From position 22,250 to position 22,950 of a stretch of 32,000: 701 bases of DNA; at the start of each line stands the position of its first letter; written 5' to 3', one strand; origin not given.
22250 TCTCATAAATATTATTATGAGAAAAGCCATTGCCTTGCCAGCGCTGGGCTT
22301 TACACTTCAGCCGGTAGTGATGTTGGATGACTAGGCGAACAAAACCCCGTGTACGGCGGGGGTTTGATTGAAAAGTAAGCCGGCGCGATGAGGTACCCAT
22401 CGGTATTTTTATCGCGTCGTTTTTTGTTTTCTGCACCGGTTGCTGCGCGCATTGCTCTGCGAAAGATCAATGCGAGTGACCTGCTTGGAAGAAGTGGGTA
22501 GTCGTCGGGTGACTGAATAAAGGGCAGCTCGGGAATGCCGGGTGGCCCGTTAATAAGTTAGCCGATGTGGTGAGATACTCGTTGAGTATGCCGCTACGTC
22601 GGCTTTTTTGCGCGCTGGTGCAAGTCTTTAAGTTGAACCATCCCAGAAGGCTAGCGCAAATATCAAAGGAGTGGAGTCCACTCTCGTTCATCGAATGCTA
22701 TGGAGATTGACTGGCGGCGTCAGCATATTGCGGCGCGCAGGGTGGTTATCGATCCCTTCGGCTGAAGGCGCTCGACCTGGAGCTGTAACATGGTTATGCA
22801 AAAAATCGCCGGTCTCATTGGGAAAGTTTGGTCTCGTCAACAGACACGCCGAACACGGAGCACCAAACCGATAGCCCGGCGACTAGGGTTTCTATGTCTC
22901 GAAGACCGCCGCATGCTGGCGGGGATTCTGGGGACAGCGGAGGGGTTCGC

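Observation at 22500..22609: Conserved ~105-nt structured RNA-like element present twice (copy A), with compensatory base changes in three helices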

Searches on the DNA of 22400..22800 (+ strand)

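Call 6: search_rna_families(source=window, start=22400, end=22800, threshold=evalue, max_evalue=10, show_alignments=3)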
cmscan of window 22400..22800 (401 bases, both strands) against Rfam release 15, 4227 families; matches with E-value up to 10: 0.
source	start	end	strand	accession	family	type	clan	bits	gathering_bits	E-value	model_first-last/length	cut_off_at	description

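Call 34: build_rna_model(alignment_id=A3)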
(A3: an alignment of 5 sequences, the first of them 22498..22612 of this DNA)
Model R1 built from alignment A3 (5 sequences, 117 columns); structure: RNAalifold consensus.
model positions 113; base pairs 37; branch points 2; effective number of sequences 1.14; information 0.59 bits per position. Calibrated on 0.2 Mb of random sequence (short: E-values are rough).
structure used (alignment columns):
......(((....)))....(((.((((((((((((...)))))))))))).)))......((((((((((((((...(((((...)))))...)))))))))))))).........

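Call 35: search_with_rna_model(model_id=R1, sources=[window, L001, L002, L003, L004, L005, L006, L007, L008, L009, L010], max_evalue=10)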
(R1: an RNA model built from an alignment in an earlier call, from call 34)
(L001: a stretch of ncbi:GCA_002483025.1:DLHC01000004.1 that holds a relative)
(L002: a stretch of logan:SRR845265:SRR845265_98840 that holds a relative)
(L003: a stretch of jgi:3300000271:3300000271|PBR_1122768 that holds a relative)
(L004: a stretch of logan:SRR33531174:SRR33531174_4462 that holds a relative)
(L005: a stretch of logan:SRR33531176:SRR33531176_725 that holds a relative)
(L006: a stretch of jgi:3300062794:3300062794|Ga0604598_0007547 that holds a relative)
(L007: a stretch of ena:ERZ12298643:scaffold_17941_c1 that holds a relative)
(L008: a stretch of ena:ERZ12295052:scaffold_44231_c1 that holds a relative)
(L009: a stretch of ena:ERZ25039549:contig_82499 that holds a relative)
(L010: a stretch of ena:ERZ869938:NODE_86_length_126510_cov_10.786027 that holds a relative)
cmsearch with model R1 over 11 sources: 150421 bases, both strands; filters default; matches with E-value up to 10: 18.
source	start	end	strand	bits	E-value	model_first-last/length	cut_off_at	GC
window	29414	29525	+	122.9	1.3e-25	1-113/113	no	0.57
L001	9855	9966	+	122.9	1.3e-25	1-113/113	no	0.57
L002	3989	4100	+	122.9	1.3e-25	1-113/113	no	0.57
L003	4188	4299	+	122.9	1.3e-25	1-113/113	no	0.57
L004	4024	4136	+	119.1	9.7e-25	1-113/113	no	0.53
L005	4033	4145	+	117.9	1.8e-24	1-113/113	no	0.53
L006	3749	3862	+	103.6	2.9e-21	1-113/113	no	0.54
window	22498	22612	+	101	1.2e-20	1-113/113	no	0.54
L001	3289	3403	+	100.7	1.3e-20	1-113/113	no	0.52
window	22316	22430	+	54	4.3e-10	1-113/113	no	0.48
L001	3103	3217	+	53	7.3e-10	1-113/113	no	0.49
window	29466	29563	-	34.9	9e-06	1-113/113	no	0.54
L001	9907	10004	-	34.9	9e-06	1-113/113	no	0.54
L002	4041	4138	-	34.9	9e-06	1-113/113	no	0.54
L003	4240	4337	-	34.9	9e-06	1-113/113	no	0.54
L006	3803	3903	-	28.2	0.00028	1-113/113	no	0.57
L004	4076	4199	-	24.4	0.0021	1-113/113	no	0.52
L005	4085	4205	-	22.5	0.0057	1-113/113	no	0.49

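Call 37: search_with_rna_model(model_id=R1, sources=[L011, L012, L013, L014, L015, L016, L017, L018, L019, L020, L021, L022, L023, L024, L025, L026, L027, L028, L029, L030, L031, L032, L033, L034, L035, L036, L037, L038, L039, L040, L041, L042, L043, L044, L045, L046, L047, L048, L049, L050, L051, L052, L053, L054, L055, L056, L057, L058, L059, L060, L061, L062, L063, L064, L065, L066, L067, L068, L069, L070, L071, L072, L073, L074, L075, L076, L077, L078, L079, L080, L081, L082, L083, L084, L085, L086, L087, L088, L089, L090], max_evalue=0.01, make_alignment=true)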
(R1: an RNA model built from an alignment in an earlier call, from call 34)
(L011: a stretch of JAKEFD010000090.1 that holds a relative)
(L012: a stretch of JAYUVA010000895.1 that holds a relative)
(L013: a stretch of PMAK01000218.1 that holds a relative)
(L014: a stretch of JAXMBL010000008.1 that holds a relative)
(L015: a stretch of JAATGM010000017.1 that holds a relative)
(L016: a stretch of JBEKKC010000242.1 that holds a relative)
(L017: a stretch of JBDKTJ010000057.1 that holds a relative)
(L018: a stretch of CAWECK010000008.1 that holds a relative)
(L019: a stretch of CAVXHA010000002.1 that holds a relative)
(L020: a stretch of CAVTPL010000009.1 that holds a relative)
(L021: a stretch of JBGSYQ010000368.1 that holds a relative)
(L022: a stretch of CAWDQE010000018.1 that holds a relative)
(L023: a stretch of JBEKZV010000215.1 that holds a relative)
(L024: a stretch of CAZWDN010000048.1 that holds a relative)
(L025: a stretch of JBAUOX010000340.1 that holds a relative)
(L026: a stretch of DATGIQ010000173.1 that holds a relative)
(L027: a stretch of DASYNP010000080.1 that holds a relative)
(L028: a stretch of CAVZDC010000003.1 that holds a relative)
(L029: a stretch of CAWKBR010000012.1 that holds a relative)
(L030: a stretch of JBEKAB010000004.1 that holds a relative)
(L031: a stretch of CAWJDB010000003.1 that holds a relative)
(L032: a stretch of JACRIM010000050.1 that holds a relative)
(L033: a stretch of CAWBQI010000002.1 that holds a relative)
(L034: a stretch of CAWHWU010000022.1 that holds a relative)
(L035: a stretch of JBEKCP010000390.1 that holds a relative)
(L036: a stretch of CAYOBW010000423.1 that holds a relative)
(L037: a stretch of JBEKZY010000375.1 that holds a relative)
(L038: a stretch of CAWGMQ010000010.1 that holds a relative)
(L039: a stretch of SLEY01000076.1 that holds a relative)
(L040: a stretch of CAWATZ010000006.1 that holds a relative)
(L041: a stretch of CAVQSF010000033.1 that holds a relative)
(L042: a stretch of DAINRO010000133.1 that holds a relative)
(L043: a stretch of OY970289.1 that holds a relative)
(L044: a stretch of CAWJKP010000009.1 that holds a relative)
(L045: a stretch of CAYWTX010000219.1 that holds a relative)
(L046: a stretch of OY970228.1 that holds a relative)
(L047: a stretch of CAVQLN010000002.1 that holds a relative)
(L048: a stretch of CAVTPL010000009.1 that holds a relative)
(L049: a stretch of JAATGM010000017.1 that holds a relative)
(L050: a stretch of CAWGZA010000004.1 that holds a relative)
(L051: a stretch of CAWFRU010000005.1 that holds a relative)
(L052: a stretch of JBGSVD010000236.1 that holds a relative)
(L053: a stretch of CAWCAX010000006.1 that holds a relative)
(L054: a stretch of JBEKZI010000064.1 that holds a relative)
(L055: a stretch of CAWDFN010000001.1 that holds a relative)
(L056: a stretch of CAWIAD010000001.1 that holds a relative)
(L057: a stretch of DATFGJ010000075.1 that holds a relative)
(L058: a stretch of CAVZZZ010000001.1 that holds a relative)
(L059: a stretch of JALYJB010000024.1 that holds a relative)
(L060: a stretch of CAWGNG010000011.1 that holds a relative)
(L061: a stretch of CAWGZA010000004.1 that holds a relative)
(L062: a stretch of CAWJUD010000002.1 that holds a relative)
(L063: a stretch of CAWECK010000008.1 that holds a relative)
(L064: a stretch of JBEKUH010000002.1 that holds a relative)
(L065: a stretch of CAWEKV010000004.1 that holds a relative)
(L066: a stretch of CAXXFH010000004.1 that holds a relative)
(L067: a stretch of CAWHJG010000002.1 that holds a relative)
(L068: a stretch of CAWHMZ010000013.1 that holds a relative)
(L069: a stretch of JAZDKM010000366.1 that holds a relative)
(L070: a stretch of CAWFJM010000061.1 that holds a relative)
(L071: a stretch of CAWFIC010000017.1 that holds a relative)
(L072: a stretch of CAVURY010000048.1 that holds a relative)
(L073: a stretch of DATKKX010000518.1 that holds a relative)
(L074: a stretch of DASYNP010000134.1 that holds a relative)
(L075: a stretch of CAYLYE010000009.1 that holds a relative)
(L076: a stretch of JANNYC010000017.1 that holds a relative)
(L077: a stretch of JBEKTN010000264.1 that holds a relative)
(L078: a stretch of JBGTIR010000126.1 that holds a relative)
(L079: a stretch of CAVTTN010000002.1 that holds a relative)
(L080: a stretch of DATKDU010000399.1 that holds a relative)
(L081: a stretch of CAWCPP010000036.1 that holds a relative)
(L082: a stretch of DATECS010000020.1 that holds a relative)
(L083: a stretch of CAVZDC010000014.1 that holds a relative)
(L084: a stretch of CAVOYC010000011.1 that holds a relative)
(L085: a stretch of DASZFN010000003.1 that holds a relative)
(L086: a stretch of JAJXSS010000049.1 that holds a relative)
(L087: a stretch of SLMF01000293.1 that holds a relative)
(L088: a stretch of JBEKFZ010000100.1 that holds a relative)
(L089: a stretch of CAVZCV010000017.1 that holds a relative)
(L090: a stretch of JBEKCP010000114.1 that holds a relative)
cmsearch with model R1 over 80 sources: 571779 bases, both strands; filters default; matches with E-value up to 0.01: 154.
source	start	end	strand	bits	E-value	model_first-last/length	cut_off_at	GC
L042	1362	1476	-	107.4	1.6e-21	1-113/113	no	0.57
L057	600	712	-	95.2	8.6e-19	1-113/113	no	0.55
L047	6697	6809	-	94.6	1.2e-18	1-113/113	no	0.54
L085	1847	1960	-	94.3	1.4e-18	1-113/113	no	0.54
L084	98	211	-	93.3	2.4e-18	1-113/113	no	0.54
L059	834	947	-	91.9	4.8e-18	1-113/113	no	0.54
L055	7791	7904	-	91.1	7.5e-18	1-113/113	no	0.55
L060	3097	3210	+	90.7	9.1e-18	1-113/113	no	0.57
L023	6852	6965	+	89.7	1.6e-17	1-113/113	no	0.6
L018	7220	7333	-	88.6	2.6e-17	1-113/113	no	0.53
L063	5022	5135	+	87.7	4.4e-17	1-113/113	no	0.6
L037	3140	3253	+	87.6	4.6e-17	1-113/113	no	0.48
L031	7644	7760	+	86.5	8.1e-17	1-113/113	no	0.56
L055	4969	5082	-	86.4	8.7e-17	1-113/113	no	0.58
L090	1573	1686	+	86.2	9.2e-17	1-113/113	no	0.54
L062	903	1016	-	85.9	1.1e-16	1-113/113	no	0.51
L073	1568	1680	+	85.3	1.5e-16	1-113/113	no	0.58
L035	5222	5335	+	84.8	2e-16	1-113/113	no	0.58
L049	2574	2687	-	84.7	2e-16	1-113/113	no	0.57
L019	508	620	-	84.7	2e-16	1-113/113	no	0.53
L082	1313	1426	-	84.5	2.3e-16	1-113/113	no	0.58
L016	1057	1170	-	84.3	2.5e-16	1-113/113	no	0.56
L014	7564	7677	+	83.9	3.1e-16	1-113/113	no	0.54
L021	5279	5392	+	83.8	3.3e-16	1-113/113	no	0.59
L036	2379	2492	+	83.8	3.3e-16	1-113/113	no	0.55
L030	3259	3371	+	83.4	3.9e-16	1-113/113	no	0.57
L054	6988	7101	+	83.4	3.9e-16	1-113/113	no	0.61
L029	477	591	-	83.4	4.1e-16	1-113/113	no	0.55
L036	4161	4274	+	83.4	4.1e-16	1-113/113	no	0.56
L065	7767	7881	-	83.3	4.2e-16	1-113/113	no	0.57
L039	330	443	-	83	4.9e-16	1-113/113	no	0.59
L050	136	249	-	82.7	5.7e-16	1-113/113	no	0.57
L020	6151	6264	+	82.7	5.9e-16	1-113/113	no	0.59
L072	3386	3500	+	82.4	6.7e-16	1-113/113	no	0.62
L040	3118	3231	-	82.2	7.6e-16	1-113/113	no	0.56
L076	6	119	+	82.1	8e-16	1-113/113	no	0.49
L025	316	429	+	81.7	9.5e-16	1-113/113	no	0.55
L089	4886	4997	+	81.5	1.1e-15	1-113/113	no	0.54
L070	6014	6127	-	81.4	1.1e-15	1-113/113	no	0.58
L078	1403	1515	+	81.4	1.2e-15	1-113/113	no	0.54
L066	908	1020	-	81.4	1.2e-15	1-113/113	no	0.55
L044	4594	4707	-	81.1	1.4e-15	1-113/113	no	0.57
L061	2032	2145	-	80.7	1.6e-15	1-113/113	no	0.56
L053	1833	1946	-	80.7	1.6e-15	1-113/113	no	0.51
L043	1820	1933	-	80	2.3e-15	1-113/113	no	0.52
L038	5727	5840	-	80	2.3e-15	1-113/113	no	0.52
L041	1978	2091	+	79.8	2.6e-15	1-113/113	no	0.57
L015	7880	7993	-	79.8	2.7e-15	1-113/113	no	0.57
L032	2265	2377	+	79.3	3.4e-15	1-113/113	no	0.57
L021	2088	2202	+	79.2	3.5e-15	1-113/113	no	0.58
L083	7839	7952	+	79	3.9e-15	1-113/113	no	0.54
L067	2880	2993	+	78.9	4.1e-15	1-113/113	no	0.54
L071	7633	7747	-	78.9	4.3e-15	1-113/113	no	0.59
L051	3092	3205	-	78.7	4.5e-15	1-113/113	no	0.57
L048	979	1092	+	78.7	4.5e-15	1-113/113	no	0.57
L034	1618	1729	-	78.4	5.3e-15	1-113/113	no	0.53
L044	3093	3206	-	78.4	5.5e-15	1-113/113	no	0.59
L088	1642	1755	+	78.3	5.6e-15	1-113/113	no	0.56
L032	4580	4692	+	78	6.6e-15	1-113/113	no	0.51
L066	3100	3212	+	77.9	7e-15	1-113/113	no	0.55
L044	5772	5885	-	77.1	1.1e-14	1-113/113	no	0.61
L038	516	630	+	76.9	1.2e-14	1-113/113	no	0.59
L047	4768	4880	-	76.9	1.2e-14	1-113/113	no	0.53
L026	1404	1516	-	76.4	1.5e-14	1-113/113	no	0.56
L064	3607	3721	+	76.2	1.6e-14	1-113/113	no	0.57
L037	899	1012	+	76.2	1.6e-14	1-113/113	no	0.54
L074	1507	1620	+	76.1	1.8e-14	1-113/113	no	0.56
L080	1778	1894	+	75.3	2.6e-14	1-113/113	no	0.56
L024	4188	4302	+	75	3.1e-14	1-113/113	no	0.58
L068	1102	1215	+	75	3.1e-14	1-113/113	no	0.61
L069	1917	2029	+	74.8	3.5e-14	1-113/113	no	0.53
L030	5982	6094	+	74.6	3.9e-14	1-113/113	no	0.58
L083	2117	2232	+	74.6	3.9e-14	1-113/113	no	0.49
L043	5524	5639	+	74.3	4.4e-14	1-113/113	no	0.53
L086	5124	5238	-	74.3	4.5e-14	1-113/113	no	0.6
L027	5527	5641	-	74.3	4.5e-14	1-113/113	no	0.57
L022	3745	3862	-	74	5.2e-14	1-113/113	no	0.58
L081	5298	5411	+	73.5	6.7e-14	1-113/113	no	0.56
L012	5679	5789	-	73.1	8.5e-14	1-113/113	no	0.5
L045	2118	2228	-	72.4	1.2e-13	1-113/113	no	0.59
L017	1606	1718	-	72.3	1.3e-13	1-113/113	no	0.52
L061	6111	6224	+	72.2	1.4e-13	1-113/113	no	0.63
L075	4619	4733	-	72.1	1.4e-13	1-113/113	no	0.54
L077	6696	6809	+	72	1.5e-13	1-113/113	no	0.57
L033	5815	5931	-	71.9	1.6e-13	1-113/113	no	0.54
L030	347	461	-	71.8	1.6e-13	1-113/113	no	0.52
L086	1863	1976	-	71.5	2e-13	1-113/113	no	0.61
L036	3107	3220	+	71.2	2.3e-13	1-113/113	no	0.56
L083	4176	4288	+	70.2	3.7e-13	1-113/113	no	0.52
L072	5524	5637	+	69.9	4.3e-13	1-113/113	no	0.61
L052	6239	6349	+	69.9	4.5e-13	1-113/113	no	0.52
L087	2255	2367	+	69.5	5.3e-13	1-113/113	no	0.54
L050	1005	1117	+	69.2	6.3e-13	1-113/113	no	0.56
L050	4302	4415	-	69.1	6.7e-13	1-113/113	no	0.57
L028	1345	1459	-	68.8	7.7e-13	1-113/113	no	0.54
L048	367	471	-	68.8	8e-13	1-113/113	no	0.59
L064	2865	2979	-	68.8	8e-13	1-113/113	no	0.47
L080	1240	1356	+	68.7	8.4e-13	1-113/113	no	0.54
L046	1022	1135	+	68.4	9.5e-13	1-113/113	no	0.57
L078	886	998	+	68.4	9.6e-13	1-113/113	no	0.5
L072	880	993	+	68.3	1e-12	1-113/113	no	0.59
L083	3763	3875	+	67.1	1.9e-12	1-113/113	no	0.52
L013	7317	7435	-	66.4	2.7e-12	1-113/113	no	0.54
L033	6536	6655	+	64.9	5.9e-12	1-113/113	no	0.51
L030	2531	2645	-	64.3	7.9e-12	1-113/113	no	0.57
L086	5887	5999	+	64.2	8.4e-12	1-113/113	no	0.58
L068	247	361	-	64.2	8.4e-12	1-113/113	no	0.58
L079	1758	1875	+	64.1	8.9e-12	1-113/113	no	0.64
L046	742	845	-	63.4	1.3e-11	1-113/113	no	0.55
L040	4517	4628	-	62.6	1.9e-11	1-113/113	no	0.54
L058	780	894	+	62.5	2e-11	1-113/113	no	0.54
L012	2432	2548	+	62.2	2.4e-11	1-113/113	no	0.48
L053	5677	5787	-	61.9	2.8e-11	1-113/113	no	0.59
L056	4059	4172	+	61.7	3.2e-11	1-113/113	no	0.59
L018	6645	6758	-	60.9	4.7e-11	1-113/113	no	0.54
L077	3438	3551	-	60.7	5.3e-11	1-113/113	no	0.6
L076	149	262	+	59.1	1.2e-10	1-113/113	no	0.48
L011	6939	7050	-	59.1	1.2e-10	1-113/113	no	0.56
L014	7222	7334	+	57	3.6e-10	1-113/113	no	0.51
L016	3667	3786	+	56.6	4.3e-10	1-113/113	no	0.56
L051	3840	3954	+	55.7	7e-10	1-113/113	no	0.46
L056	1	95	-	50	1.4e-08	1-94/113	3'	0.58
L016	1779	1898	+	49.9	1.4e-08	1-113/113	no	0.56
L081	137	250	+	49.3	1.9e-08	1-113/113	no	0.62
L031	6628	6737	-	48.4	3.1e-08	1-113/113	no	0.57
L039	2445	2558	-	47.9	3.9e-08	1-113/113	no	0.57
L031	7699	7796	-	39.6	2.9e-06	1-113/113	no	0.53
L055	7715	7850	+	36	2e-05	1-113/113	no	0.51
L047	6662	6756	+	35.3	2.8e-05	1-113/113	no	0.57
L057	565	659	+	33.2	8.1e-05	1-113/113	no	0.56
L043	5580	5690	-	32.4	0.00013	1-113/113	no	0.46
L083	3816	3944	-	32.1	0.00014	1-113/113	no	0.54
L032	2318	2398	-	30.2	0.00039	1-113/113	no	0.54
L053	1284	1391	-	29.1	0.00067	1-113/113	no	0.53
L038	578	623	-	28.8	0.00081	60-106/113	no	0.7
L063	5076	5152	-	28.6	0.0009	1-113/113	no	0.6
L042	1298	1422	+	28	0.0012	1-113/113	no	0.55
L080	1295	1387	-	28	0.0012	1-113/113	no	0.58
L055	4947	5028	+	27.4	0.0016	1-113/113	no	0.57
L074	1561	1653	-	27.3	0.0017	1-113/113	no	0.51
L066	3153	3262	-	27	0.002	1-113/113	no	0.54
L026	1411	1456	+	26.9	0.0021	60-106/113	no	0.57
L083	4228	4293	-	26.9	0.0021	1-113/113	no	0.5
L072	934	1065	-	26.8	0.0023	1-113/113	no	0.64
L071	7640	7686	+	26.2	0.0031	60-106/113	no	0.62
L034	1597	1676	+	26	0.0034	1-113/113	no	0.52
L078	939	1033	-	25.9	0.0036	1-113/113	no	0.55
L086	5942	6028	-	25.5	0.0044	1-113/113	no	0.59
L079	1813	1901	-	25.5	0.0045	1-113/113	no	0.58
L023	6906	7016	-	25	0.0057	1-113/113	no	0.65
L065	7774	7820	+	24.9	0.0059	60-106/113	no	0.68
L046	706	792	+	24.9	0.006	1-113/113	no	0.61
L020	6205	6269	-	24.7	0.0066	1-113/113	no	0.57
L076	60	150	-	24.3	0.0081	1-113/113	no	0.44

Alignment A4: 150 matches aligned to the model, 205 columns, each read 5' to 3' on its own strand. Consensus structure (alignment columns), stored with it:
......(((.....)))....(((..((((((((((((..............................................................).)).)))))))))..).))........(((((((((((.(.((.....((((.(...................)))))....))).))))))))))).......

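Call 52: search_with_rna_model(model_id=R1, sources=[L091, L092, L093, L094, L095, L096, L097, L098, L099, L100, L101, L102, L103, L104, L105, L106, L107, L108, L109, L110, L111, L112, L113, L114, L115, L116, L117, L118, L119, L120, L121, L122, L123, L124, L125, L126, L127, L128, L129, L130, window, L004, L006], max_evalue=0.000001, make_alignment=true)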
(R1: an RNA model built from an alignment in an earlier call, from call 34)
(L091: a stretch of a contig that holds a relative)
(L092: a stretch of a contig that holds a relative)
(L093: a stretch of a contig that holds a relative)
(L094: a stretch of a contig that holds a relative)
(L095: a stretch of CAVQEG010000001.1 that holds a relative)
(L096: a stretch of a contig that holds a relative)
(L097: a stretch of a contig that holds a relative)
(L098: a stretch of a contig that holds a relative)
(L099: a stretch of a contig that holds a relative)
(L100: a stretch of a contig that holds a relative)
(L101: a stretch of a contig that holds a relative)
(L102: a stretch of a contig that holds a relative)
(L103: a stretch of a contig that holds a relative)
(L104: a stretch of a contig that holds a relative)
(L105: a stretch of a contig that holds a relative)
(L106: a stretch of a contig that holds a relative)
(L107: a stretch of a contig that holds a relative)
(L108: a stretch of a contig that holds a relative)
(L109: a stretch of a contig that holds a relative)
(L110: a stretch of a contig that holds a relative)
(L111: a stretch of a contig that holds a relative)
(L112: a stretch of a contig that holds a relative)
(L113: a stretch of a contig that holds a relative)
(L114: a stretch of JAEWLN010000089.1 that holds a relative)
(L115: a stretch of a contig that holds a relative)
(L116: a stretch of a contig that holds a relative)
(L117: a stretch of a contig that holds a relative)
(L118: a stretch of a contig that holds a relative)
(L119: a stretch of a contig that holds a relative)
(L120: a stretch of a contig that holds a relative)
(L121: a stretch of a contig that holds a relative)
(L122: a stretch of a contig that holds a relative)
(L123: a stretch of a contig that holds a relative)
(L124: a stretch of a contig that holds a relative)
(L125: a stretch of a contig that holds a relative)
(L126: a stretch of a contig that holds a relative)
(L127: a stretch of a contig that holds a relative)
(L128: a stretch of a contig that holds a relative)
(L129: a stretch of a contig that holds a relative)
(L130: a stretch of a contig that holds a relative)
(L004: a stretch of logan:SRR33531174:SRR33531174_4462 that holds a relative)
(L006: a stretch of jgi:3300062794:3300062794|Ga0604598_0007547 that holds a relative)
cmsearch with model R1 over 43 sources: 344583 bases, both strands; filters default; matches with E-value up to 0.000001: 61.
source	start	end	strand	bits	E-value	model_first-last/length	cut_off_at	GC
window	29414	29525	+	122.9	3e-25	1-113/113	no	0.57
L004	4024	4136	+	119.1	2.2e-24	1-113/113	no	0.53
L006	3749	3862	+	103.6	6.7e-21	1-113/113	no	0.54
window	22498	22612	+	101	2.7e-20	1-113/113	no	0.54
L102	1965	2077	-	97.4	1.7e-19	1-113/113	no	0.58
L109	6459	6573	+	92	2.8e-18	1-113/113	no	0.59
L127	1361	1473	-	91.7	3.3e-18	1-113/113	no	0.55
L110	155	268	+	89.1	1.3e-17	1-113/113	no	0.54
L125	2293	2404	-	88.7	1.6e-17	1-113/113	no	0.54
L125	5665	5780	-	87.5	2.9e-17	1-113/113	no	0.58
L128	5543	5654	+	85.7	7.5e-17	1-113/113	no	0.56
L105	6547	6660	+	84.5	1.4e-16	1-113/113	no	0.62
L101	4776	4889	+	84.3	1.5e-16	1-113/113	no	0.63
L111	1123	1236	-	83.8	2e-16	1-113/113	no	0.57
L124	719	833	-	83.5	2.4e-16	1-113/113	no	0.57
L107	2168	2281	+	82.8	3.3e-16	1-113/113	no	0.58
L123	842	954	+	81.9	5.3e-16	1-113/113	no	0.57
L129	4497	4610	+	81.7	5.8e-16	1-113/113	no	0.56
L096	2470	2583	+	81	8.6e-16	1-113/113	no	0.55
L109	4750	4863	+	80.1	1.3e-15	1-113/113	no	0.54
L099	4342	4455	-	79.6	1.7e-15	1-113/113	no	0.56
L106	6993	7106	+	79.2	2.2e-15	1-113/113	no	0.61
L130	4057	4170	-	78.8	2.6e-15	1-113/113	no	0.56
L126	208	321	-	78.8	2.7e-15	1-113/113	no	0.54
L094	3405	3518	+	78.6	3e-15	1-113/113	no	0.59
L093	1514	1627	+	77.7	4.6e-15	1-113/113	no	0.55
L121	1681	1794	+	77.6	4.9e-15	1-113/113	no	0.56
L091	4028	4141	-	77.5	5.2e-15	1-113/113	no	0.58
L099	194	308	-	77.1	6.3e-15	1-113/113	no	0.57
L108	2578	2694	-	76.4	9.3e-15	1-113/113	no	0.57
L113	1538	1650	-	76.2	1e-14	1-113/113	no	0.57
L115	5114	5227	+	75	1.9e-14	1-113/113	no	0.61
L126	5662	5775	+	74.8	2.1e-14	1-113/113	no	0.57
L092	3462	3575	-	74.6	2.4e-14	1-113/113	no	0.54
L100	1906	2019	-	74.2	2.8e-14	1-113/113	no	0.5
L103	1133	1246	+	74.1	3.1e-14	1-113/113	no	0.58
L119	70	187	+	73.3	4.5e-14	1-113/113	no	0.59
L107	5771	5883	+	72.6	6.6e-14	1-113/113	no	0.55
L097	2897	3016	-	72.6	6.7e-14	1-113/113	no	0.54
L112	654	764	+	72.3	7.6e-14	1-113/113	no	0.5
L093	4593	4708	+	71.6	1.1e-13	1-113/113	no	0.52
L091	3142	3256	-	71.2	1.4e-13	1-113/113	no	0.58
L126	3004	3118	+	70.6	1.8e-13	1-113/113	no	0.62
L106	6117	6230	+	70.3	2.2e-13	1-113/113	no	0.59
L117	1305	1416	-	70.2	2.3e-13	1-113/113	no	0.5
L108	3393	3508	+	69.6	3.1e-13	1-113/113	no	0.56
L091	1138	1251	-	69.3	3.7e-13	1-113/113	no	0.61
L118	5015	5129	-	68.9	4.4e-13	1-113/113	no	0.62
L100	3681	3793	-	68.2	6.4e-13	1-113/113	no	0.56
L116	3549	3663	+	67.1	1.1e-12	1-113/113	no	0.55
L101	219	332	+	66.7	1.4e-12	1-113/113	no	0.62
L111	2018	2131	+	65.9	2.1e-12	1-113/113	no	0.57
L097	3635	3748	+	63.8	6.1e-12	1-113/113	no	0.56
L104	5381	5494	-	63.4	7.7e-12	1-113/113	no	0.61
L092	4020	4136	-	62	1.6e-11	1-113/113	no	0.54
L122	2903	3016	-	61.4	2.2e-11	1-113/113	no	0.54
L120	7217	7333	+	59.9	4.9e-11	1-113/113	no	0.58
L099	6398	6510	-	58.2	1.2e-10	1-113/113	no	0.58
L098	1541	1654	-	51.5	3.7e-09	1-113/113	no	0.56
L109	7912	8000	+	47.5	3e-08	1-88/113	3'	0.56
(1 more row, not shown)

Alignment A5: 61 matches aligned to the model, 144 columns, each read 5' to 3' on its own strand. Consensus structure (alignment columns), stored with it:
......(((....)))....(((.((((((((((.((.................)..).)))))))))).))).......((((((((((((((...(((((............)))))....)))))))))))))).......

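Call 76: build_rna_model(alignment_id=A5)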
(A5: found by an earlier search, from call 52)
Model R2 built from alignment A5 (61 sequences, 144 columns); structure: stored with the alignment.
model positions 115; base pairs 37; branch points 2; effective number of sequences 1.81; information 0.59 bits per position. Calibrated on 0.2 Mb of random sequence (short: E-values are rough).
structure used (alignment columns):
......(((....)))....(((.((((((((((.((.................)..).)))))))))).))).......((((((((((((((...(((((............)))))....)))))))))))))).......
